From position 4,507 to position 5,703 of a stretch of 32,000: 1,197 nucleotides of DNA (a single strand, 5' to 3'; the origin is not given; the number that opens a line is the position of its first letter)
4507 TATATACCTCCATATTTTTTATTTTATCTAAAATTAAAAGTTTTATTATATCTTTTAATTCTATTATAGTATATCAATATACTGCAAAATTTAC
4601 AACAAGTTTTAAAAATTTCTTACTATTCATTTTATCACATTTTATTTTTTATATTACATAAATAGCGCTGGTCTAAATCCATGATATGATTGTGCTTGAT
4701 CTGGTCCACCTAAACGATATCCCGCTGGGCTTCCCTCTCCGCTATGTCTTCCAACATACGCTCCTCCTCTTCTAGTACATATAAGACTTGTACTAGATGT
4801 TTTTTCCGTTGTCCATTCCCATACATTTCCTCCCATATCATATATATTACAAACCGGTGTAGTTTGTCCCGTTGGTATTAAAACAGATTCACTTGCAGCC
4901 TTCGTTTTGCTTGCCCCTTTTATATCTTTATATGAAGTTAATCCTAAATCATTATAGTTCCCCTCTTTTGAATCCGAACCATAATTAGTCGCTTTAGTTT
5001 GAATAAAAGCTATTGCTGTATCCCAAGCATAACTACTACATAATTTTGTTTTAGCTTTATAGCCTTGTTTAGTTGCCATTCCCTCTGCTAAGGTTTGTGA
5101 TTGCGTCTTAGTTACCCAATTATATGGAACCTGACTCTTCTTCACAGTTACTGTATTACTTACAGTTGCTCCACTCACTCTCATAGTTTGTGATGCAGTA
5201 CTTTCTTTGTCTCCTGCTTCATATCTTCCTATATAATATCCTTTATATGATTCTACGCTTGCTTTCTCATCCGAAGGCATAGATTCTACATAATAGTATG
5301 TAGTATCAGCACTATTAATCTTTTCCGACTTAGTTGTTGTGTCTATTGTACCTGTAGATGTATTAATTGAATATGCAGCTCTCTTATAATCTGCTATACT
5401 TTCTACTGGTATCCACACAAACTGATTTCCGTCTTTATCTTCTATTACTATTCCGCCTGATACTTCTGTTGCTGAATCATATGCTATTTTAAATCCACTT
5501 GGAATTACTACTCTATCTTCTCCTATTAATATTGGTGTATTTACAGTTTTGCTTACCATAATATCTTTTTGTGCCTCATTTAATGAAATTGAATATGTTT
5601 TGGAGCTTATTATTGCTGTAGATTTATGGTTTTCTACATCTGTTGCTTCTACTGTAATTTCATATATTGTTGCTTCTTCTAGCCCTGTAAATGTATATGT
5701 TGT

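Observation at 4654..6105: Pilin-like helix fused to Fn3 + FGE-sulfatase/C-type-lectin-like module, wedged into the conserved priA-def-fmt / asp23 neighbourhood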

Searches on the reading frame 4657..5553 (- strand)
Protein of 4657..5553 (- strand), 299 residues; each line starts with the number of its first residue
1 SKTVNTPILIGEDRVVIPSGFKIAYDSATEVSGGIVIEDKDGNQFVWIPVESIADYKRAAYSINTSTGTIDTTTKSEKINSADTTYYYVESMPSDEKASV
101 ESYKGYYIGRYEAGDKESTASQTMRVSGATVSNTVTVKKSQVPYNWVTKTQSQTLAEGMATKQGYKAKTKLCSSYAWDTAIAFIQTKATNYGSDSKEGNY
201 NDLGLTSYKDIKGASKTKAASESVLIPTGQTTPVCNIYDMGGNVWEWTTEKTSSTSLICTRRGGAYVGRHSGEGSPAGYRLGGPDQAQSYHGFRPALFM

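Call 65: search_protein_representatives(protein=window:4657-5553:-)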
Query: 299 residues. Proteins with E-value up to 0.001 (for the whole library): 3285; up to 1e-10: 1314; up to 1e-30: 127. The best 150 are listed.
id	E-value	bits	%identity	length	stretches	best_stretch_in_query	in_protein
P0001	1.5e-193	657.8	100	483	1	1-299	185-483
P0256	2.8e-167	571.5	36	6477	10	9-298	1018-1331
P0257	3.6e-146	502.2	35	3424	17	16-299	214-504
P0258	9.1e-132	455.0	36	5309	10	12-298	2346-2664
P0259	8.5e-98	343.6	61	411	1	3-287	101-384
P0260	9.9e-97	340.1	50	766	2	5-298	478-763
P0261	1.3e-96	339.7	60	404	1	9-299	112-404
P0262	3.2e-95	335.1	57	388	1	3-299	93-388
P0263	1.2e-82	293.8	56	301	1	27-299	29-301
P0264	1.1e-81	290.7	59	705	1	5-299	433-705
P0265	2.2e-80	286.4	57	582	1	37-299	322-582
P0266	8.4e-79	281.2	56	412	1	5-298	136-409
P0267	9.3e-75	268.0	54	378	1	14-299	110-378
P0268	2.0e-74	266.9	58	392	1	38-281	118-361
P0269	6.7e-73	261.9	55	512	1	14-286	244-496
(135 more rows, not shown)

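Call 76: predict_structure(alignment_id=A5)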
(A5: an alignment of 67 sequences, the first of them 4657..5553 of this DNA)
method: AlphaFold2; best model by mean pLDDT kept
length: 299 residues; sequences in the alignment: 67
mean_pLDDT: 96.7   pTM: 0.94
mean pLDDT of the five models: 96.7, 96.2, 96.2, 96.1, 96.1
residues with pLDDT >= 90: 290; 70-90: 6; 50-70: 1; < 50: 2
segments of 3 or more residues with pLDDT < 50: none
pLDDT, mean of each block of 10 residues (from residue 1): 80 96 98 98 99 98 96 98 95 98 98 98 98 98 98 98 97 99 98 97 95 97 97 96 95 98 95 96 98 98
secondary structure, 60 per line:
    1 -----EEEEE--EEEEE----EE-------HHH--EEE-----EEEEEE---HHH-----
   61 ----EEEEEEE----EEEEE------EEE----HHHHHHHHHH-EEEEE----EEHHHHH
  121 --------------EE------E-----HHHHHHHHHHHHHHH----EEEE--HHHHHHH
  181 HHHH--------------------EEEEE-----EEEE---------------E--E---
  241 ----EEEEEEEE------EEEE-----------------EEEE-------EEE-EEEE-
elements in order: E6-10 E13-17 E36-38 E44-49 E65-71 E76-80 E87-89 H94-103 E105-109 H116-120 H149-163 E168-171 H174-184 E205-209 E215-218 E245-252 E259-262 E280-283 E291-293 E295-298

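Call 78: fold_search(model_id=the predicted structure, library=pdb)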
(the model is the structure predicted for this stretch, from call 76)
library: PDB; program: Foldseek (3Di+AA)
matches with E <= 10: 86; with E <= 0.001: 8
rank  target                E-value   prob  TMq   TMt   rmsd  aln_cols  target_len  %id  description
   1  5vf4_D                3.9e-05  1.00  0.49  0.40   7.0       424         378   12  Thermus aquaticus variable protein (TaqVP) from diversity-generating retroelements (DGR) (released 2017-05-24)
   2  5vf4_C                4.4e-05  1.00  0.48  0.38   7.8       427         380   12  Thermus aquaticus variable protein (TaqVP) from diversity-generating retroelements (DGR) (released 2017-05-24)
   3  5aoh_B                7.9e-05  1.00  0.43  0.49   7.7       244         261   17  Crystal Structure of CarF (released 2017-01-25)
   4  5vf4_A                8.4e-05  1.00  0.49  0.40   6.7       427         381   13  Thermus aquaticus variable protein (TaqVP) from diversity-generating retroelements (DGR) (released 2017-05-24)
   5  5aoh_A                1.3e-04  1.00  0.42  0.47   7.0       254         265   15  Crystal Structure of CarF (released 2017-01-25)
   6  6qki_D                5.1e-04  0.99  0.37  0.29   9.5       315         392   13  Native structure of EgtB from Chloracidobacterium thermophilum, a type II sulfoxide synthase (released 2019-03-27)
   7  8khq_A                6.8e-04  1.00  0.34  0.16   6.6       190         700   15  Bifunctional sulfoxide synthase OvoA_Th2 in complex with histidine and cysteine (released 2023-12-06)
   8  8khq_B                9.8e-04  1.00  0.39  0.18   8.0       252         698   13  Bifunctional sulfoxide synthase OvoA_Th2 in complex with histidine and cysteine (released 2023-12-06)
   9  6xtp_A                1.2e-03  1.00  0.38  0.39   9.5       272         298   17  Crystal structure reveals non-coordinative binding of O2 to the copper center of the formylglycine-generating enzyme - (released 2021-01-27)
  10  8khq_C                1.3e-03  1.00  0.39  0.18   7.8       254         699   12  Bifunctional sulfoxide synthase OvoA_Th2 in complex with histidine and cysteine (released 2023-12-06)
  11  6o6m_B                1.3e-03  0.99  0.37  0.29   8.5       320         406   12  The Structure of EgtB (Cabther) (released 2019-07-31)
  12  6qkj_A                1.4e-03  0.98  0.36  0.28   9.5       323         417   12  EgtB from Chloracidobacterium thermophilum, a type II sulfoxide synthase in complex with N,N,N-trimethyl-histidine (released 2019-03-27)
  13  6qki_B                1.9e-03  0.97  0.36  0.29   8.4       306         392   13  Native structure of EgtB from Chloracidobacterium thermophilum, a type II sulfoxide synthase (released 2019-03-27)
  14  6o6l_A                2.1e-03  0.94  0.34  0.27   9.7       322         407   12  The Structure of EgtB(Cabther) in complex with Hercynine (released 2019-07-31)
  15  8khq_D                2.3e-03  1.00  0.36  0.16   5.6       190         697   16  Bifunctional sulfoxide synthase OvoA_Th2 in complex with histidine and cysteine (released 2023-12-06)
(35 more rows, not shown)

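Call 80: fold_search(model_id=the predicted structure, library=viral)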
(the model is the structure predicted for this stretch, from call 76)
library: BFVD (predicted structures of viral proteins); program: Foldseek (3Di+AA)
matches with E <= 10: 78; with E <= 0.001: 7
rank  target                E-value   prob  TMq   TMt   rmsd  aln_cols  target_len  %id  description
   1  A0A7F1                2.2e-06  1.00  0.43  0.51   7.7       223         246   18  Sulfatase-modifying factor enzyme-like domain-containing protein [Microcystis phage LMM01]
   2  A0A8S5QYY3            2.4e-05  1.00  0.50  0.22   8.7       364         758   13  Tail collar fiber protein [Myoviridae sp. ctLtm40]
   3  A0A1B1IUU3            4.9e-05  1.00  0.48  0.25  12.1       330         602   13  (no name in the UniProt tables at hand)
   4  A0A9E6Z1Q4            1.7e-04  1.00  0.47  0.26   8.6       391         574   13  (no name in the UniProt tables at hand)
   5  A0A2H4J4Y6            2.6e-04  1.00  0.45  0.21   8.1       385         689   12  Sulfatase-modifying factor enzyme-like domain-containing protein [uncultured Caudovirales phage]
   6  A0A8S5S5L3            4.5e-04  1.00  0.48  0.17  10.7       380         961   11  Tail collar fiber protein [Podoviridae sp. ctsUe5]
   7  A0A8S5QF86            9.1e-04  1.00  0.45  0.34   9.8       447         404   10  ChiA1-BD-binding domain protein [Caudovirales sp. ctqPn17]
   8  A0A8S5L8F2            1.0e-03  1.00  0.48  0.15   9.1       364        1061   14  Tail collar fiber protein [Siphoviridae sp. ctjfQ5]
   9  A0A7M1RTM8            2.5e-03  0.98  0.44  0.24  10.4       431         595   10  Uncharacterized protein [uncultured phage cr6_1]
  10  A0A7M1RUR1            3.2e-03  0.98  0.42  0.23  10.9       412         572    9  Tail fiber protein [uncultured phage cr55_1]
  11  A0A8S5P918            5.2e-03  0.95  0.33  0.08  15.9       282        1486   12  Collagen triple helix repeat protein [Podoviridae sp. ctU7u6]
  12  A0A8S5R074            7.9e-03  0.85  0.37  0.17  15.1       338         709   12  Tail collar fiber protein [Siphoviridae sp. ctyvQ1]
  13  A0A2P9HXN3            1.2e-02  0.85  0.41  0.23  10.2       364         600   12  (no name in the UniProt tables at hand)
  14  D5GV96                2.6e-02  0.84  0.42  0.24   9.5       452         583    8  Hypothetical phage protein [Campylobacter phage CP220]
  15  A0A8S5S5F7            2.6e-02  0.84  0.43  0.22  11.9       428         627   12  Tail collar fiber protein [Caudovirales sp. ctaix4]
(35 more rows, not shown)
